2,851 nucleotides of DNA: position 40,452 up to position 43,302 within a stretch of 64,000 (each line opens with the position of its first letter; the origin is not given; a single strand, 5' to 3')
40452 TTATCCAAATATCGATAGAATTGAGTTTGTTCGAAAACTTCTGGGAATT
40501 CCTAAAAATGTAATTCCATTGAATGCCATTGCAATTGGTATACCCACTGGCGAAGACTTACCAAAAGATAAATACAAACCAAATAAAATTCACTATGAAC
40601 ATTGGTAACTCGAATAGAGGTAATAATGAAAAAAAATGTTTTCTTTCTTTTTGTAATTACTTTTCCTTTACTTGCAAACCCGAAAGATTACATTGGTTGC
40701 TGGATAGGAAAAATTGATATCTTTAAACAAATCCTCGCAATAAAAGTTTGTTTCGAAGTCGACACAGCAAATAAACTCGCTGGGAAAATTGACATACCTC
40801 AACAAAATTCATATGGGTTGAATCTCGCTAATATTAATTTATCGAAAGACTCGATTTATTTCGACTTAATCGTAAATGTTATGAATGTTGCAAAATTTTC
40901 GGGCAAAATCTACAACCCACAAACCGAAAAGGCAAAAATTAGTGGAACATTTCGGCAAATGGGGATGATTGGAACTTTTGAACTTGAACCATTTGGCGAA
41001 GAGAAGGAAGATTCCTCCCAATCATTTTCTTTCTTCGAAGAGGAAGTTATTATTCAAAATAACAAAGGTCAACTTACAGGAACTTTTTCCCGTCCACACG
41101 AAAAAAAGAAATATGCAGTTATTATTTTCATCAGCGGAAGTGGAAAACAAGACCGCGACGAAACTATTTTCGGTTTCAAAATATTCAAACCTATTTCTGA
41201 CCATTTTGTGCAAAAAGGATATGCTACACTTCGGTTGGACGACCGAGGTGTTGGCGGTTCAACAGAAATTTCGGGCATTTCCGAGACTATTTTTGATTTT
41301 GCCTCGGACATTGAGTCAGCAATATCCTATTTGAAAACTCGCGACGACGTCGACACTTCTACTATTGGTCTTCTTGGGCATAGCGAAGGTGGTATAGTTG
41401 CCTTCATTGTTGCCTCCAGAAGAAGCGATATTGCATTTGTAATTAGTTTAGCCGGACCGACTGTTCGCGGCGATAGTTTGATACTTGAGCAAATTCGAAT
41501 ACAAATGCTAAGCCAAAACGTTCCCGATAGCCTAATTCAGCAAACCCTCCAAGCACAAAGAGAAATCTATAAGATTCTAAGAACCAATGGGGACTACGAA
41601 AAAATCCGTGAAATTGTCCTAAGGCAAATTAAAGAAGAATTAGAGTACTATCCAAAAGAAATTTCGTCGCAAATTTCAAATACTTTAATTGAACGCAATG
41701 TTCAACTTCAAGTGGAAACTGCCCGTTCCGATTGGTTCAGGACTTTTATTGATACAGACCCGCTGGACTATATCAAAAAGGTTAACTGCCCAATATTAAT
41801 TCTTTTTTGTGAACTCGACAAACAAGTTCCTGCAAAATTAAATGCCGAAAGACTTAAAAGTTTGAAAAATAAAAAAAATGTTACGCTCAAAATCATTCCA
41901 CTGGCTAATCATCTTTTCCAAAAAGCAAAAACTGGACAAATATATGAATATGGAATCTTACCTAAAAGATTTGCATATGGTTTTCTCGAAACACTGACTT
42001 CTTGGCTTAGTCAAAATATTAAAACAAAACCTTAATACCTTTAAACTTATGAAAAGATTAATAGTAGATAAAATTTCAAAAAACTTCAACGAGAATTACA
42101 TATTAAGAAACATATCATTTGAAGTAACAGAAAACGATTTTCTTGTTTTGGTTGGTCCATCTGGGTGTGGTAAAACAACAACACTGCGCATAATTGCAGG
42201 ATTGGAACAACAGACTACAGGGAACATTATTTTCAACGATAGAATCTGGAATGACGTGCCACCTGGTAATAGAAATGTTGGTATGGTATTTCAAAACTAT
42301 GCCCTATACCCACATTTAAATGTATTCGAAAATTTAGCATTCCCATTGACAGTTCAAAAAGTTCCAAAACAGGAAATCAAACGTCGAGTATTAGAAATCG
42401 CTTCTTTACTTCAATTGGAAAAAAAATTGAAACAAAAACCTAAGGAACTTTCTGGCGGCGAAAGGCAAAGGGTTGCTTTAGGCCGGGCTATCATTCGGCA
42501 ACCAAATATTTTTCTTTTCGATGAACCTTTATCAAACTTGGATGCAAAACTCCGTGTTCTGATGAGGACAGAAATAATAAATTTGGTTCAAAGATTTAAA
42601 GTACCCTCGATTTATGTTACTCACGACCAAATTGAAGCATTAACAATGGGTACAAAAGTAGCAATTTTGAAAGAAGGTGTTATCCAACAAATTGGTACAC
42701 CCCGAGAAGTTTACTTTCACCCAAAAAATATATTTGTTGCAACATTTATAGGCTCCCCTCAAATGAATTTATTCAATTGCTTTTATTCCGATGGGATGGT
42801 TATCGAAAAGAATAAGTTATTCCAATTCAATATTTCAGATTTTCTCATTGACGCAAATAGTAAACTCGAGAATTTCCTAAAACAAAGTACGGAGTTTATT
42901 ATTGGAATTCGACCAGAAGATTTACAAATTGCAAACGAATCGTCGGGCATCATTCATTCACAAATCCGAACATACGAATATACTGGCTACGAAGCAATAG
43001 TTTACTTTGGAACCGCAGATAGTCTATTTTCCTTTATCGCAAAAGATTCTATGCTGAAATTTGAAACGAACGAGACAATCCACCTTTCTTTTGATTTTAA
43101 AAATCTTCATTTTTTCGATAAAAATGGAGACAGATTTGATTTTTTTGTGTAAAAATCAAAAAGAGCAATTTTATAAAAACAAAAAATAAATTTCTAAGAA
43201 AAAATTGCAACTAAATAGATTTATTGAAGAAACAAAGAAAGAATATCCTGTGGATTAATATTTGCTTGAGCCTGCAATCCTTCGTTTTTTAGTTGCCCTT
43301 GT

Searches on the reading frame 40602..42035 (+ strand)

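Call 25: search_protein_families(library=pfam, proteins=[window:40602-42035:+], max_evalue=0.0001)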
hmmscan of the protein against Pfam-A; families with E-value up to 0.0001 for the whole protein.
window:40602-42035:+ (477 aa): 9 families
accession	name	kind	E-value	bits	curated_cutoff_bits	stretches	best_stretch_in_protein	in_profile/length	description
PF12146.15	Hydrolase_4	-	9.2e-14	51.8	27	1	195-437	20-232/239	Serine aminopeptidase, S33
PF08840.17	BAAT_C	-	2.2e-10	41.4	20.9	1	238-310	7-80/210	BAAT / Acyl-CoA thioester hydrolase C terminal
PF20434.5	BD-FAE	-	1.4e-09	38.2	26.8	1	165-275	7-111/215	BD-FAE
PF01738.24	DLH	-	1.8e-09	38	21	0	386-445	134-194/217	Dienelactone hydrolase family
PF00326.27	Peptidase_S9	-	1e-08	35.4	22.6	0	377-450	127-199/213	Prolyl oligopeptidase family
PF00561.26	Abhydrolase_1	-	3.9e-08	33.7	25.8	1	192-440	13-241/245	alpha/beta hydrolase fold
PF02129.25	Peptidase_S15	-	2.2e-05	24.8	23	1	168-346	16-192/262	X-Pro dipeptidyl-peptidase (S15 family)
PF08538.16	DUF1749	-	3.9e-05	23.3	24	1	234-437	84-276/299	Protein of unknown function (DUF1749)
PF12697.13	Abhydrolase_6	-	8e-05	23.8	26.3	0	195-439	17-206/217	Alpha/beta hydrolase family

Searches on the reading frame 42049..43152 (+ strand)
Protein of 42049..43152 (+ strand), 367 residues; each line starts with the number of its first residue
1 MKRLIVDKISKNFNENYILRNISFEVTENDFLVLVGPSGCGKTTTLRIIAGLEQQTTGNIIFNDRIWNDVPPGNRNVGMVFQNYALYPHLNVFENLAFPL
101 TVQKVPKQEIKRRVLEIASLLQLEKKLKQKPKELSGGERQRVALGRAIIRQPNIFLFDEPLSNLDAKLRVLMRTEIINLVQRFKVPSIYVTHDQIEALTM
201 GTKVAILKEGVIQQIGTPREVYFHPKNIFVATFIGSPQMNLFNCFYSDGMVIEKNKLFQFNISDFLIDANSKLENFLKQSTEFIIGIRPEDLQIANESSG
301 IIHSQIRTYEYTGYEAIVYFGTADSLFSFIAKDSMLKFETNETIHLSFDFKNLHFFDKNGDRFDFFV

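Call 60: search_protein_families(library=pfam, proteins=[window:42049-43152:+], max_evalue=0.00001)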
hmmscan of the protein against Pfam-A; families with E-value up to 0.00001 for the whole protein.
window:42049-43152:+ (367 aa): 2 families
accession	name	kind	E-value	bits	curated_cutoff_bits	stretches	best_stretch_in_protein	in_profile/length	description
PF00005.33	ABC_tran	-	2.9e-33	115.8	25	1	19-161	1-136/137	ABC transporter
PF17912.7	OB_MalK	-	1.2e-06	29.7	27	1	235-292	1-53/53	MalK OB fold domain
